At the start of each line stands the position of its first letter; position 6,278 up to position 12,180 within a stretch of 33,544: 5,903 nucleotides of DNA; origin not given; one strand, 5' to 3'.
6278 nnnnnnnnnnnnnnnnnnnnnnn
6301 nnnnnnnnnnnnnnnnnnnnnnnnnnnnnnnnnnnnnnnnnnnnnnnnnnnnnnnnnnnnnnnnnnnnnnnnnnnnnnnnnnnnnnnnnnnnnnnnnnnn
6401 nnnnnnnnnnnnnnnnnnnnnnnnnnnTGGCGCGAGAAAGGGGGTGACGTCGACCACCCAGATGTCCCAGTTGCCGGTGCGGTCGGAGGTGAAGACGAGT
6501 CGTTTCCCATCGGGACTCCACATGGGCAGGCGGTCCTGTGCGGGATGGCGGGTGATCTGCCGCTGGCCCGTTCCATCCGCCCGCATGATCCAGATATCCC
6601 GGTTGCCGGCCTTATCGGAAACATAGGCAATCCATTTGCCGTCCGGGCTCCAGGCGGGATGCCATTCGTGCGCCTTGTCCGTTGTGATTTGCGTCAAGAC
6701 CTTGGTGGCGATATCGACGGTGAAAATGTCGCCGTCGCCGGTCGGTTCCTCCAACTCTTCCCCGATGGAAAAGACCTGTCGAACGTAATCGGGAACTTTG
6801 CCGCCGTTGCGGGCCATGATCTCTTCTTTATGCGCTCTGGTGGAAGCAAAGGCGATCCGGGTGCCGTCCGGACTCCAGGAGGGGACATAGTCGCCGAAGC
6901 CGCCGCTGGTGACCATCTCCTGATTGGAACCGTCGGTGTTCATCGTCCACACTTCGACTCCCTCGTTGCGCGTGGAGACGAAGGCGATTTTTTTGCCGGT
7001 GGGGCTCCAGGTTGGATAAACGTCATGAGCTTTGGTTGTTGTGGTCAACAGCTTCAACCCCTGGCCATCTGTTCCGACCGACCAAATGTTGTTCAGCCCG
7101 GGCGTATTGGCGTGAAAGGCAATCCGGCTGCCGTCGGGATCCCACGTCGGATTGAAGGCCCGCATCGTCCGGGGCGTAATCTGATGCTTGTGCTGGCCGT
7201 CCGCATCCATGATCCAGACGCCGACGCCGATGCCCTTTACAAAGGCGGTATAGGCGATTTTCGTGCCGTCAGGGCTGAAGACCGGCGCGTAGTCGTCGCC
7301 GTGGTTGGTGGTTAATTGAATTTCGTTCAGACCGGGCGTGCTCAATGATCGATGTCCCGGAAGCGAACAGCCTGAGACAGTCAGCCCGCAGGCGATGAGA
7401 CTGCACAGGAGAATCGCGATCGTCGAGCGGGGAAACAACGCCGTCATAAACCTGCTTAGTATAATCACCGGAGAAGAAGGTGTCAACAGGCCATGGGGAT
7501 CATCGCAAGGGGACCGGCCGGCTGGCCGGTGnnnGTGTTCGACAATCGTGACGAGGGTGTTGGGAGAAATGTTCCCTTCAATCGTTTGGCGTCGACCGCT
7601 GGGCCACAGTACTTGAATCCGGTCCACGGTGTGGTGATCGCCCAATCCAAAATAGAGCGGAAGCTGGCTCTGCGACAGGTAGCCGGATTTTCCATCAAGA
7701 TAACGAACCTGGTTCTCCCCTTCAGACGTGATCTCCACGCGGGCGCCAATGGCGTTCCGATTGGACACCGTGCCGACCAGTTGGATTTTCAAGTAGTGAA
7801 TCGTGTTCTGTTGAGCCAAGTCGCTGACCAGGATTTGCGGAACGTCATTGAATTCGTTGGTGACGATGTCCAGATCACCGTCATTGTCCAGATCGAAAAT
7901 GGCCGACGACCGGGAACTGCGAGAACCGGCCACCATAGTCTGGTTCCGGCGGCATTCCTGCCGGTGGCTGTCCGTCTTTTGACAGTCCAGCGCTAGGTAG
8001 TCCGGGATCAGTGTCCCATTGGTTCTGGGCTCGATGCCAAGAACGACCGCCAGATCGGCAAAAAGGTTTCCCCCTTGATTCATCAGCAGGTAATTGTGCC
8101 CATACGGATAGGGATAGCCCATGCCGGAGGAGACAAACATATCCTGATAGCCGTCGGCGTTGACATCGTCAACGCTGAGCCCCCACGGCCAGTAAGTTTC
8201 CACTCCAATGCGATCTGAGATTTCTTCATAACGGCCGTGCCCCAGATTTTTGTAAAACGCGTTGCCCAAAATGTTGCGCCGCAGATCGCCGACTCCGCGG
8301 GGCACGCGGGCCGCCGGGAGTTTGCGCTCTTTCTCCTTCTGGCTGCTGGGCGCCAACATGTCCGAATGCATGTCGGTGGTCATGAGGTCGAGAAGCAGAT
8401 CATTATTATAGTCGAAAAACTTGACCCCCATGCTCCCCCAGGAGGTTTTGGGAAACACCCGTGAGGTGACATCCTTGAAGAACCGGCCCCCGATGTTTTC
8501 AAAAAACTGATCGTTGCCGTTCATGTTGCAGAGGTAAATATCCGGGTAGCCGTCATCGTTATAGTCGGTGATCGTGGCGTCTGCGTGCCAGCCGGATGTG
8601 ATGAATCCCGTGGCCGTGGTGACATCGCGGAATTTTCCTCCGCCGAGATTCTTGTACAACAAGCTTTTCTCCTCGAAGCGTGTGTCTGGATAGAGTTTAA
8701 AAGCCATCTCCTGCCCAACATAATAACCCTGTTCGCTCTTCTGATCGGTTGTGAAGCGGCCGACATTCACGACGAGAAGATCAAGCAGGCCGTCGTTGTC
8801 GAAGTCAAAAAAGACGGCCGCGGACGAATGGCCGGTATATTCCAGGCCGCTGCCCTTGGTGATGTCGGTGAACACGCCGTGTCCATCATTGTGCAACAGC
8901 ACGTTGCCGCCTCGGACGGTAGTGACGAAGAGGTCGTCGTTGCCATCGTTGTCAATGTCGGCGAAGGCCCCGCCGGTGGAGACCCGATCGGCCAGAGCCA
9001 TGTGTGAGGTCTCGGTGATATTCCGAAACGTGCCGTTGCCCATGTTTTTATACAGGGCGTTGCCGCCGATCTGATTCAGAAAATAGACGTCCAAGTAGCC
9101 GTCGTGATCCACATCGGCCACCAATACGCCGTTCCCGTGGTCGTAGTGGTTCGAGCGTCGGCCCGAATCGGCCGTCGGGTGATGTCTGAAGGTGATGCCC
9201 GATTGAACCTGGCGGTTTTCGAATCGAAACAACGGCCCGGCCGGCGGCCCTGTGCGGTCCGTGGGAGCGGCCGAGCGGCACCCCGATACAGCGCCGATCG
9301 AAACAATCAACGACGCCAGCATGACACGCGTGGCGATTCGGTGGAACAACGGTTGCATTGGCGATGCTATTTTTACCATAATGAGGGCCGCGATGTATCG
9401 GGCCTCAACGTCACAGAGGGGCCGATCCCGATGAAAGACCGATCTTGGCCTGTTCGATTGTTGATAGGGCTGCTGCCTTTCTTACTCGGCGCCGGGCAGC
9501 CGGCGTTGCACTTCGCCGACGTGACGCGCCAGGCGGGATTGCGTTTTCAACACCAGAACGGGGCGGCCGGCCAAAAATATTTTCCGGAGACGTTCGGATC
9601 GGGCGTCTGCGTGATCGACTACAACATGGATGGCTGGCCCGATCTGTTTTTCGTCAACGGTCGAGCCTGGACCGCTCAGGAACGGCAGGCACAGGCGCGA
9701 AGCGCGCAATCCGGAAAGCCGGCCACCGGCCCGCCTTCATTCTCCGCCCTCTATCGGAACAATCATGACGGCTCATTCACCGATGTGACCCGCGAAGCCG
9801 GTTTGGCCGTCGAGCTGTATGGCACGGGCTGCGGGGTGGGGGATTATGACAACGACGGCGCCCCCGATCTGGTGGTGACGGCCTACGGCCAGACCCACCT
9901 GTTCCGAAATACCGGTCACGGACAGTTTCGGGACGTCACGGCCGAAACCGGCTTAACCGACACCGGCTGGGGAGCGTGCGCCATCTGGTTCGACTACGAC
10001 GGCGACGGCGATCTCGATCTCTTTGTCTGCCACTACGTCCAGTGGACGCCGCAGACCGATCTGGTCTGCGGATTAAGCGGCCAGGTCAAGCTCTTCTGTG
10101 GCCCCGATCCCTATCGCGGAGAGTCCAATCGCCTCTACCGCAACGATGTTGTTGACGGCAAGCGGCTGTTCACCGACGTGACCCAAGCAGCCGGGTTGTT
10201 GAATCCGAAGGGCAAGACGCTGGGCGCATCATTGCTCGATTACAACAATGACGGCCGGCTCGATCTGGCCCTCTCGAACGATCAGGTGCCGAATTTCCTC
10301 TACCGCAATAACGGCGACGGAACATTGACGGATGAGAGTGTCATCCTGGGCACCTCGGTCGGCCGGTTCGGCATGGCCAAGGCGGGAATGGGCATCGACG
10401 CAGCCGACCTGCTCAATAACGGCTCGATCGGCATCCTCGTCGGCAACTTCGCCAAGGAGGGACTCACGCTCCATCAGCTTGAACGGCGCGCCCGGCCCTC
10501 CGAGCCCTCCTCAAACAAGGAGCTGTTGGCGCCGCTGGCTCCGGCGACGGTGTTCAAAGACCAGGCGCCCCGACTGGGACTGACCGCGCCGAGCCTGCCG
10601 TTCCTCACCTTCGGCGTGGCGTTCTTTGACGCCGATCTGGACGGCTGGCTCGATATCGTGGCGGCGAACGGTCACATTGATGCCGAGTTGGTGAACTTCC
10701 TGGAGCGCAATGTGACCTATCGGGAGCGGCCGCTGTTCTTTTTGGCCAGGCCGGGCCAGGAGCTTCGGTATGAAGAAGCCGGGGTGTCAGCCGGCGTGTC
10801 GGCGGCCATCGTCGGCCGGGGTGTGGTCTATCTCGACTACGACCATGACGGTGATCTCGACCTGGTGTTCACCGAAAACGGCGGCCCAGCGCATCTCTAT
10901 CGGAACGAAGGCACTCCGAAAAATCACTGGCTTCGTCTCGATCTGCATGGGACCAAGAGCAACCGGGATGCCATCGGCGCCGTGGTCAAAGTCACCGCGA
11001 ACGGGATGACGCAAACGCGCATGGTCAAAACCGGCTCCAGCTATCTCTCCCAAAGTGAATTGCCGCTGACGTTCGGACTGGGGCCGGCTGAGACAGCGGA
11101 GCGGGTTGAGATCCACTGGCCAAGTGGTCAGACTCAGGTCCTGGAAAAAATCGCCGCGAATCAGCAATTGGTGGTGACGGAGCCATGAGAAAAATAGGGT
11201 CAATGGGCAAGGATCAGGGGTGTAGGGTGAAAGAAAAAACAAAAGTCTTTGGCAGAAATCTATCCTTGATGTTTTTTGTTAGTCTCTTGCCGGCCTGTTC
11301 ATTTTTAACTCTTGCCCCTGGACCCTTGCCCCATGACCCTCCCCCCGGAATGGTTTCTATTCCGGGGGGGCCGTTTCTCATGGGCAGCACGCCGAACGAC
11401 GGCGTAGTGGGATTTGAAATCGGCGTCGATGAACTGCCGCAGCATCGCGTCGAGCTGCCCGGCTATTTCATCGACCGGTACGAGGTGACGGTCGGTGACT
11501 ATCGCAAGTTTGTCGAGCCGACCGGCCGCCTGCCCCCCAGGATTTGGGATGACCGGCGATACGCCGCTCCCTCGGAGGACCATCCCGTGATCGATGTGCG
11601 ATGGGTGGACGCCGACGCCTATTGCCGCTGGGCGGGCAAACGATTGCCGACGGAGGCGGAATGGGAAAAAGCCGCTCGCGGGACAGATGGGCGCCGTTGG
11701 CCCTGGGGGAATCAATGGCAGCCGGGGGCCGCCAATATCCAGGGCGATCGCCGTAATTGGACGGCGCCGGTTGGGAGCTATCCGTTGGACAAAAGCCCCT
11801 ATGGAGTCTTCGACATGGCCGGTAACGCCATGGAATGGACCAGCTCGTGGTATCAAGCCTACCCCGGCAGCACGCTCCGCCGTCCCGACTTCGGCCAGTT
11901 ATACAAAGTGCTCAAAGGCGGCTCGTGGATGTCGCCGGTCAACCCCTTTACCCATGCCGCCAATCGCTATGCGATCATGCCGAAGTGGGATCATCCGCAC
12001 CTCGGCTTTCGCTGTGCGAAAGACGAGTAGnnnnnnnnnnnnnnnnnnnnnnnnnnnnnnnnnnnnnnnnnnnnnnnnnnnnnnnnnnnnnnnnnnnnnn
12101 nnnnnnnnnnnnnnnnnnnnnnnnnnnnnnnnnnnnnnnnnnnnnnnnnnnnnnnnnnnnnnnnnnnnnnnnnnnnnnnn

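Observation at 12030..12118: Family of heptamer-built palindromic elements placed exactly at stop codons of + strand genes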

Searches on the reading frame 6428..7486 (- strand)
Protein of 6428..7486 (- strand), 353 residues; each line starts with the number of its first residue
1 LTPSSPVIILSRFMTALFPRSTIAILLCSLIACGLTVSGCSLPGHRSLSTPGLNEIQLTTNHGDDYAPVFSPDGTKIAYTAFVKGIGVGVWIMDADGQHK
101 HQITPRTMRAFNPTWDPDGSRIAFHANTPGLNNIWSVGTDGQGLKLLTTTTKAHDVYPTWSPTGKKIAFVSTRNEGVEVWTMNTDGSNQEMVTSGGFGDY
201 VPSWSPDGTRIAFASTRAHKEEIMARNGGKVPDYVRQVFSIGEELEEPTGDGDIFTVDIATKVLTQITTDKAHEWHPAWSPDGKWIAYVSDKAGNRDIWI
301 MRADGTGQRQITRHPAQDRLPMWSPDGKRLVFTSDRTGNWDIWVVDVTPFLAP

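Call 80: search_protein_families(library=pfam, proteins=[window:6428-7486:-], max_evalue=0.001)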
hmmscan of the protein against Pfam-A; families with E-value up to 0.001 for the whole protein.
window:6428-7486:- (353 aa): 8 families
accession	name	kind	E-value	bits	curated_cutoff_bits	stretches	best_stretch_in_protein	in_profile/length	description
PF07676.18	PD40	-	2.2e-60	199.9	20.9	5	309-344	2-38/38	WD40-like Beta Propeller Repeat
PF00930.27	DPPIV_N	-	3.2e-17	62.7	22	1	252-315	23-82/354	Dipeptidyl peptidase IV (DPP IV) N-terminal region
PF25174.1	Beta-prop_THOC3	-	5.9e-13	48.9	305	2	70-217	10-150/272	THOC3 beta-propeller domain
PF14583.12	Pectate_lyase22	-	9.6e-06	25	30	0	275-317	241-285/386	Oligogalacturonate lyase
PF24817.1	WD40_WDHD1_1st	-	1.7e-05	24.6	109.9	0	158-215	228-284/291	WDHD1 first WD40 domain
PF25460.1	Beta-prop_Aladin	-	1.8e-05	24.5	171.1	0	159-216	117-173/340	Aladin seven-bladed propeller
PF10647.15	Gmad1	-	2.1e-05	24.9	20.5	0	158-219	28-86/251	Lipoprotein LpqB beta-propeller domain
PF23389.1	Beta-prop_WDR19_1st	-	0.00014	21.5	27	0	85-170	17-99/325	WDR19 first beta-propeller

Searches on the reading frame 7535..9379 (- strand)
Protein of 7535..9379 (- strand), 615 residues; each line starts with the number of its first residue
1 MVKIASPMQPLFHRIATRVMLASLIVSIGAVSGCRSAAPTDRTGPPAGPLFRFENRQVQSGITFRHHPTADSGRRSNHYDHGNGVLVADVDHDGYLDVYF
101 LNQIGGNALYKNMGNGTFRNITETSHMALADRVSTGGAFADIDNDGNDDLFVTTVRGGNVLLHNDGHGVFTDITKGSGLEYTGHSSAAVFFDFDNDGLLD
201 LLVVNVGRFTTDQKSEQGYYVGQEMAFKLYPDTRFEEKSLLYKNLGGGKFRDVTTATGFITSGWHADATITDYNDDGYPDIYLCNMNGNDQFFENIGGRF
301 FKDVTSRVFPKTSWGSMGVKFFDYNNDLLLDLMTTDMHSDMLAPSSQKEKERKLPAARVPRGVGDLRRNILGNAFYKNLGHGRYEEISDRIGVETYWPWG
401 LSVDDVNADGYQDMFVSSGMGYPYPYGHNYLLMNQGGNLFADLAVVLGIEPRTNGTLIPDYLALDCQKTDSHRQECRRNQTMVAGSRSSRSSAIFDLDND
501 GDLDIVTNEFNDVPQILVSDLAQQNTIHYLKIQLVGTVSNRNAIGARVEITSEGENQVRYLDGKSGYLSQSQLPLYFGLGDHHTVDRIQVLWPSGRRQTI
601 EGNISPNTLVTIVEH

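Call 11: search_protein_families(library=pfam, proteins=[window:7535-9379:-], max_evalue=0.01)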
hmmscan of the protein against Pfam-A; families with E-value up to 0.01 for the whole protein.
window:7535-9379:- (615 aa): 3 families
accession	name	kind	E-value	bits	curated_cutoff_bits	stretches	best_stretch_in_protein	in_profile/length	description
PF13517.12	FG-GAP_3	-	1.5e-40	138.1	26.9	5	89-152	1-61/61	FG-GAP-like repeat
PF07593.17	UnbV_ASPIC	-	8.4e-21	74.1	23.4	1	543-609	1-66/68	ASPIC and UnbV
PF01839.29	FG-GAP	-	9.3e-15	54.6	22.1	1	398-422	2-26/37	FG-GAP repeat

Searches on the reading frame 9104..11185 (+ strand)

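Call 11: search_protein_families(library=pfam, proteins=[window:9104-11185:+], max_evalue=0.01)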
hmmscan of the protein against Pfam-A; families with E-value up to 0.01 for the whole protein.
window:9104-11185:+ (694 aa): 4 families
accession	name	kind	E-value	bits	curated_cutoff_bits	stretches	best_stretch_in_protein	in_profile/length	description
PF13517.12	FG-GAP_3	-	4.7e-37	126.8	26.9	5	247-308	1-61/61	FG-GAP-like repeat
PF07593.17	UnbV_ASPIC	-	7.2e-23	80.7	23.4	1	623-689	1-67/68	ASPIC and UnbV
PF01839.29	FG-GAP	-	7.9e-12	45.2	22.1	2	244-264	6-26/37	FG-GAP repeat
PF20009.4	GEVED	-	0.0013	19.9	24.4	0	293-305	3-15/78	GEVED domain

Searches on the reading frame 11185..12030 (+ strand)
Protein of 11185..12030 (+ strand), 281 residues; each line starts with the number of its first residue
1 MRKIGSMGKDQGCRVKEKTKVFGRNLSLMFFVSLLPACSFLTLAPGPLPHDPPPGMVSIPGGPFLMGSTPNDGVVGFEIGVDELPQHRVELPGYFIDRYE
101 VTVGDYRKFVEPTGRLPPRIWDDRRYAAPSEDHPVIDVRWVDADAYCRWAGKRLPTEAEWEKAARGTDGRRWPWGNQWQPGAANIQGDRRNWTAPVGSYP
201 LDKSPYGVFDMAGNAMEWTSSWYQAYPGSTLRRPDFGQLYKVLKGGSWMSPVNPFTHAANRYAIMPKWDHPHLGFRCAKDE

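Call 11: search_protein_families(library=pfam, proteins=[window:11185-12027:+], max_evalue=0.01)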
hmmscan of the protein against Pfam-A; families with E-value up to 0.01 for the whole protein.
window:11185-12027:+ (281 aa): 1 family
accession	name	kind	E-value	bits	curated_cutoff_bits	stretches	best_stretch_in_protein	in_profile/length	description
PF03781.23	FGE-sulfatase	-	5.8e-61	206.8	23.3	1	54-279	3-255/255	Sulfatase-modifying factor enzyme 1-like domain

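Call 13: find_encoding_contigs(protein=window:11185-12030:+, flank=10000, max_places=6)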
Protein window:11185-12030:+ (281 aa): no gene with exactly this product is on record in the collection.
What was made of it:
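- On REP/REPIN: The rest of the genome is not available (call 13).
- Tried and rejected: An exact-protein lookup of the FGE gene found nothing (call 13).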
